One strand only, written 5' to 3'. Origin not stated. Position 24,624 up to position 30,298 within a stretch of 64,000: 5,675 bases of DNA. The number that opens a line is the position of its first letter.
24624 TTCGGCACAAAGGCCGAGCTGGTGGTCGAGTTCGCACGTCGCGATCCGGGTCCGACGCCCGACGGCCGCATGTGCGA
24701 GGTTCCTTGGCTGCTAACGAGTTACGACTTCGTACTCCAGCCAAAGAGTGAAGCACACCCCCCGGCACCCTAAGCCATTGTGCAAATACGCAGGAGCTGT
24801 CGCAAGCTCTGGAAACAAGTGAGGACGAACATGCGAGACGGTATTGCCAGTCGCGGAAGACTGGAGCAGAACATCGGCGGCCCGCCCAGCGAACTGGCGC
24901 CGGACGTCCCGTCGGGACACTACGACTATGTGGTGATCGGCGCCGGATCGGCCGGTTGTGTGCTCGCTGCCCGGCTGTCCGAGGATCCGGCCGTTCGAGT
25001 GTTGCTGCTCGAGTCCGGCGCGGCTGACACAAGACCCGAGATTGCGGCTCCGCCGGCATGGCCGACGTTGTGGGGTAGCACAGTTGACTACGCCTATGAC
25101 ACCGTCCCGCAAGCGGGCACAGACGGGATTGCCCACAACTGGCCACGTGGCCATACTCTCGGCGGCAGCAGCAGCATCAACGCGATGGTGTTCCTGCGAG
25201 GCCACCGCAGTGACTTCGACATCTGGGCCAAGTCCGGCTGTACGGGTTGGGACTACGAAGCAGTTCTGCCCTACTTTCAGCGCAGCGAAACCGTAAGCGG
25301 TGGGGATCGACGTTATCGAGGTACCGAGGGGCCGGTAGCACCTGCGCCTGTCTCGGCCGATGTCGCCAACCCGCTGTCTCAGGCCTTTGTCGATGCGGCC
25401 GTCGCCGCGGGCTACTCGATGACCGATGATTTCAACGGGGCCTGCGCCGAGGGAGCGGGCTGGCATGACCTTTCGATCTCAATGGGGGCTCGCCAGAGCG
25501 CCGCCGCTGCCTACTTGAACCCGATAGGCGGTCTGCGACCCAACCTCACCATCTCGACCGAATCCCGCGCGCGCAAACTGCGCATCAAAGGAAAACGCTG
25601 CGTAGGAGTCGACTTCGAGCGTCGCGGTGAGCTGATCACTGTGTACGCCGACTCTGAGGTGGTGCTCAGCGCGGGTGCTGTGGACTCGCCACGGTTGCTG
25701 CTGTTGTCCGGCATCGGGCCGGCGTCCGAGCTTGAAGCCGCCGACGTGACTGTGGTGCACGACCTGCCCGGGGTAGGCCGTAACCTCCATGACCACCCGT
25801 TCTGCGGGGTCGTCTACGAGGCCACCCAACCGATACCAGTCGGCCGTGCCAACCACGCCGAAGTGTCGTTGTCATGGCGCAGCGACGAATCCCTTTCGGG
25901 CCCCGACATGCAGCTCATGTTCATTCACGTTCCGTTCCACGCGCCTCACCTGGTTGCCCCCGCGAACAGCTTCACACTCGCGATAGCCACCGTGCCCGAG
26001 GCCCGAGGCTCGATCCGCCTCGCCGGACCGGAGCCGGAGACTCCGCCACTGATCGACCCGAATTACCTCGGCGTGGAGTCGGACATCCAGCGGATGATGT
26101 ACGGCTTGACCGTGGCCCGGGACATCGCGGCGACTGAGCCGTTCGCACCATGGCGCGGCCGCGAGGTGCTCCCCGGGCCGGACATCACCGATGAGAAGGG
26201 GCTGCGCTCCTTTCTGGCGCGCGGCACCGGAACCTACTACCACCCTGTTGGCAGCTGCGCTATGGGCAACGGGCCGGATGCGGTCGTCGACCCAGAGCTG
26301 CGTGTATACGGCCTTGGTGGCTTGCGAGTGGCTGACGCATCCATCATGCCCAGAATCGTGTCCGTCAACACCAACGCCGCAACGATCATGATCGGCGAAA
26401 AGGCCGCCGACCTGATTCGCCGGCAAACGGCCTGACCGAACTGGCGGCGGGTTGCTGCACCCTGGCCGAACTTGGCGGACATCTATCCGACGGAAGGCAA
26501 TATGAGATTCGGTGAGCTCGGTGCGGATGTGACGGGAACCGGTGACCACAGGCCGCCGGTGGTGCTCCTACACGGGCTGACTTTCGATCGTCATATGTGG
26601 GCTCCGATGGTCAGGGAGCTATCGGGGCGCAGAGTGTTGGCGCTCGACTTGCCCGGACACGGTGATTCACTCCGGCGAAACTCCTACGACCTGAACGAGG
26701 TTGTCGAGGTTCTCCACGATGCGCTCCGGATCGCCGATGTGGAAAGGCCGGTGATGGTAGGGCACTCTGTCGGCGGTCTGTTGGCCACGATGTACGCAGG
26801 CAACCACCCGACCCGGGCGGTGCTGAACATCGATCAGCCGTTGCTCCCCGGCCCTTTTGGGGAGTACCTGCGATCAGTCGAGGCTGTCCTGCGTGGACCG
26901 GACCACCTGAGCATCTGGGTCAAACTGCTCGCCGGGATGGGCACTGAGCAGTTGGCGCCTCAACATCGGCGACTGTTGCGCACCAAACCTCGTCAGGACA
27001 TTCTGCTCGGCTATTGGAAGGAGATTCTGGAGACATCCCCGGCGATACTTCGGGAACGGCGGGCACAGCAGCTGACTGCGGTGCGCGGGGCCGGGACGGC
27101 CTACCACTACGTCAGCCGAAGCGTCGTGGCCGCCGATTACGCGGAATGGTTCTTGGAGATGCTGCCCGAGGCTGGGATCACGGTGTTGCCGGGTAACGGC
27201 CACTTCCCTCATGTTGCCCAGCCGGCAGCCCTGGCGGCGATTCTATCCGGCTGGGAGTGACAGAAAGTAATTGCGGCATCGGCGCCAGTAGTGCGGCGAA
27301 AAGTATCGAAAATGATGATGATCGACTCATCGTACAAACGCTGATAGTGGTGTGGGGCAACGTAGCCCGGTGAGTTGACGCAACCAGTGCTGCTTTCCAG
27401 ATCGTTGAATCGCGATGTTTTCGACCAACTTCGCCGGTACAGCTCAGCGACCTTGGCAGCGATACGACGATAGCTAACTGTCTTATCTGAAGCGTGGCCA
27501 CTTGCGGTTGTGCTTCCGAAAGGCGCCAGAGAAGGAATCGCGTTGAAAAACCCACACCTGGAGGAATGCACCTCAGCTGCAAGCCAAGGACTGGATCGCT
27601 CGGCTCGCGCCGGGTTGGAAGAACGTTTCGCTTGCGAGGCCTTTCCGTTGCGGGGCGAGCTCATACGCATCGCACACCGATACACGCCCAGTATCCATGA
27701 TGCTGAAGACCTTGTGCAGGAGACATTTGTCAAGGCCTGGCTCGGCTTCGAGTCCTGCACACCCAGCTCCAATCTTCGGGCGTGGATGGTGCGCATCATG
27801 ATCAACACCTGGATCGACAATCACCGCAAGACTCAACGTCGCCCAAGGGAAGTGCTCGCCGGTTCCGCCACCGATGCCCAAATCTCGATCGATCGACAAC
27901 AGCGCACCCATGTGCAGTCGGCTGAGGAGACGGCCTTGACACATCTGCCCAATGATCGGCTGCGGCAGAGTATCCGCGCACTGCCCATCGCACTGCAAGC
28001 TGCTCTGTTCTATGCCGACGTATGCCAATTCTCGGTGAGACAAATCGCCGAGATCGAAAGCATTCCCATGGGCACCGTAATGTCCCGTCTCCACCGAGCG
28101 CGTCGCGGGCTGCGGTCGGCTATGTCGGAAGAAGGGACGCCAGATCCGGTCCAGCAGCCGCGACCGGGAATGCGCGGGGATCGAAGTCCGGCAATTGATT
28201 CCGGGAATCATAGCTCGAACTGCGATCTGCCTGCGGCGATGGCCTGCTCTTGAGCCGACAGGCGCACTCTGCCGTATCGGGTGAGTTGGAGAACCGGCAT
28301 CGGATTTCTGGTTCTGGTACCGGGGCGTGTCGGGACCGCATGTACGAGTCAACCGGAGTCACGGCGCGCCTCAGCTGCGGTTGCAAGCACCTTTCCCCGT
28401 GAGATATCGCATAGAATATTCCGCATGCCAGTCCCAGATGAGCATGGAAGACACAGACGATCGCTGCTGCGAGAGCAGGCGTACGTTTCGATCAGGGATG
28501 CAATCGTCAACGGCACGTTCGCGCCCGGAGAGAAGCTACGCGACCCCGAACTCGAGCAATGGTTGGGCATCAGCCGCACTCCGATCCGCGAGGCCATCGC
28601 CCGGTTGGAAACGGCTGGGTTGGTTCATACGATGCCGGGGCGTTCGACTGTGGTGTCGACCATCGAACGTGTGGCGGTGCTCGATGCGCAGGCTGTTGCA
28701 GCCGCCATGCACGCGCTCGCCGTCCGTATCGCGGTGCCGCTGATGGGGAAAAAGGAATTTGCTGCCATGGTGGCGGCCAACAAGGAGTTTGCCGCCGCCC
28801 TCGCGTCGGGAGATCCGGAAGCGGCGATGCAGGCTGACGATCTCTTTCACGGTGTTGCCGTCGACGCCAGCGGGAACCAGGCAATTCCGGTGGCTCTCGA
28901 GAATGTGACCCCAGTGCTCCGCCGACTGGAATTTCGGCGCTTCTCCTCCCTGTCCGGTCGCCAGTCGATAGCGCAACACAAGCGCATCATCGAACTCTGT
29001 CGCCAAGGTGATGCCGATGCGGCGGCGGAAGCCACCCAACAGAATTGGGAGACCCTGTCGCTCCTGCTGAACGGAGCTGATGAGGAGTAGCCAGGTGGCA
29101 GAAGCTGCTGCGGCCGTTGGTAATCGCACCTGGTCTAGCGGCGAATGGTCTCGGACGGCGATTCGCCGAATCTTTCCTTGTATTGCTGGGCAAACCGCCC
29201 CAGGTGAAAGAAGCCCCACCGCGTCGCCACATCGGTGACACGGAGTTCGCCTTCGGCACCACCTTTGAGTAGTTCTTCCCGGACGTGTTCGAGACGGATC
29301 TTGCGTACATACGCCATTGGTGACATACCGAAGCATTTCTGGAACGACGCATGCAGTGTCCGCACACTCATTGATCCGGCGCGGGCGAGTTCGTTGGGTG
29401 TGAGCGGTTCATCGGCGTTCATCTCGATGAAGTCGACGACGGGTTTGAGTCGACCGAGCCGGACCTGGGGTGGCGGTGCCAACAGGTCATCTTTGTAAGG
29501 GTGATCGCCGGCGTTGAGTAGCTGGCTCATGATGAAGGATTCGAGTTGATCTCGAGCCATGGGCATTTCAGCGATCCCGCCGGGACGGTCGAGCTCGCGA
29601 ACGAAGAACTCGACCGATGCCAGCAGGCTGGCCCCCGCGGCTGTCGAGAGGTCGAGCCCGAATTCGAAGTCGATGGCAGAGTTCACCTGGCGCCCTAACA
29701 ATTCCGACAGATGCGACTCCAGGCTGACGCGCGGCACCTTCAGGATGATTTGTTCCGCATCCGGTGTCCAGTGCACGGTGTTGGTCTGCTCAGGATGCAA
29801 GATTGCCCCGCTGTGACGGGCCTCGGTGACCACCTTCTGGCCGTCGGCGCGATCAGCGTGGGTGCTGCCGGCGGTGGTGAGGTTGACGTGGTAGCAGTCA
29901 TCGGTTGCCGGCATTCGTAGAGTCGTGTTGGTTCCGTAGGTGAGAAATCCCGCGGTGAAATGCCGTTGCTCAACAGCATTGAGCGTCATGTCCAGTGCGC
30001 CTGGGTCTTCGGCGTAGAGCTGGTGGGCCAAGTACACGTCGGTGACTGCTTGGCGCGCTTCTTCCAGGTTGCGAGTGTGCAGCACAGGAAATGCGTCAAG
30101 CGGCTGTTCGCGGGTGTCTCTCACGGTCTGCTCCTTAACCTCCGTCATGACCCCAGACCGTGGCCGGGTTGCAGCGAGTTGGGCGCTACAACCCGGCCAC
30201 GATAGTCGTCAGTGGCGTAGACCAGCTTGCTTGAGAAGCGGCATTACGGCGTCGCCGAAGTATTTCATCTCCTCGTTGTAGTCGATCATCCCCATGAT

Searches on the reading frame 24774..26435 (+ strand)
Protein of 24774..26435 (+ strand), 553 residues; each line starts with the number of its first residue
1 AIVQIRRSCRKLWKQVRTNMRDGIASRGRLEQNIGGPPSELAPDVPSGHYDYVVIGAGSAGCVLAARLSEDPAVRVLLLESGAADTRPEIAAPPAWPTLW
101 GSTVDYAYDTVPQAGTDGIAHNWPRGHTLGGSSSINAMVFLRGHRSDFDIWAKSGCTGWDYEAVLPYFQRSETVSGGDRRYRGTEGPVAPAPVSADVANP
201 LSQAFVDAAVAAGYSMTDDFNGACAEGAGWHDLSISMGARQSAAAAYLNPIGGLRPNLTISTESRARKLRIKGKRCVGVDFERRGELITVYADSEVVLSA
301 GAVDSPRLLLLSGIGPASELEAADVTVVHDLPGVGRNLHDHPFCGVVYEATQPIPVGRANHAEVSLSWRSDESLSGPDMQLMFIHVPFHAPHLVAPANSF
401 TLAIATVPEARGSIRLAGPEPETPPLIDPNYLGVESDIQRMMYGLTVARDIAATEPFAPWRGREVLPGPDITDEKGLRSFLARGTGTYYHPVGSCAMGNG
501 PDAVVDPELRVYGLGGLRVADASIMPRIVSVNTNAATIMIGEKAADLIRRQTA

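Call 38: search_protein_families(library=pfam, proteins=[window:24774-26435:+], max_evalue=0.001)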
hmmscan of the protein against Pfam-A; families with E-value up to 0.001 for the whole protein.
window:24774-26435:+ (553 aa): 6 families
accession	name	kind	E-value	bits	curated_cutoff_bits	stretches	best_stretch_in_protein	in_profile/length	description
PF00732.25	GMC_oxred_N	-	2.7e-47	161.8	23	1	50-342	1-217/218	GMC oxidoreductase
PF05199.19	GMC_oxred_C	-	5.8e-36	124.6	24.6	1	408-541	1-139/139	GMC oxidoreductase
PF00890.30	FAD_binding_2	-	2.8e-06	27.2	20.4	0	51-84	1-33/414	FAD binding domain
PF05834.18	Lycopene_cycl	-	5.6e-05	22.8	23.4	1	51-88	1-39/380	Lycopene cyclase protein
PF01266.30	DAO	-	0.00048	20.2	27.9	0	51-82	1-31/353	FAD dependent oxidoreductase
PF13450.12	NAD_binding_8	-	0.00077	20.1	21.9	0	54-82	1-28/68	NAD(P)-binding Rossmann-like domain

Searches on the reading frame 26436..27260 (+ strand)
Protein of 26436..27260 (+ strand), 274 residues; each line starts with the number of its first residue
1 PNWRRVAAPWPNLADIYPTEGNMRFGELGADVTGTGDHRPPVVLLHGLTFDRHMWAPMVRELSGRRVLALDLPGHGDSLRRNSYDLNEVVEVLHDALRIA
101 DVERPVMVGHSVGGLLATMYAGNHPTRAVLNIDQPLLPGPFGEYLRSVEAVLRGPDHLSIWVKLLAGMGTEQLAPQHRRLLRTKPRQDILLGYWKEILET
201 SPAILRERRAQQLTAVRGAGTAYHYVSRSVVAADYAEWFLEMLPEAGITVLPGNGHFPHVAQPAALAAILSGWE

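Call 98: search_protein_families(library=pfam, proteins=[window:26436-27260:+], max_evalue=0.001)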
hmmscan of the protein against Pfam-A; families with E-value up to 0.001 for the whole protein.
window:26436-27260:+ (274 aa): 3 families
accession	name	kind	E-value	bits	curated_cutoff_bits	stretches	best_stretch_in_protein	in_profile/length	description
PF12697.13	Abhydrolase_6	-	2.7e-24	87.5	26.3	1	42-268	1-216/217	Alpha/beta hydrolase family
PF00561.26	Abhydrolase_1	-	1.3e-20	74.6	25.8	1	40-127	1-93/245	alpha/beta hydrolase fold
PF12146.15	Hydrolase_4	-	8.9e-08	32.2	27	1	38-127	3-100/239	Serine aminopeptidase, S33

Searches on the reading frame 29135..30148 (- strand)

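Call 98: search_protein_families(library=pfam, proteins=[window:29135-30148:-], max_evalue=0.001)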
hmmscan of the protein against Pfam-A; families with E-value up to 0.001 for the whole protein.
window:29135-30148:- (337 aa): 3 families
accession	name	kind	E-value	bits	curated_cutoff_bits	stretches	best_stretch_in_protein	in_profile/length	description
PF14525.12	AraC_binding_2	-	5e-32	111.4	27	1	31-211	1-173/173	AraC-binding-like domain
PF12833.13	HTH_18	-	2.2e-22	79.6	33.6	1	254-337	1-80/80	Helix-turn-helix domain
PF00165.29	HTH_AraC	-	5.2e-11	42.8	26.6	1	301-335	8-41/42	Bacterial regulatory helix-turn-helix proteins, AraC family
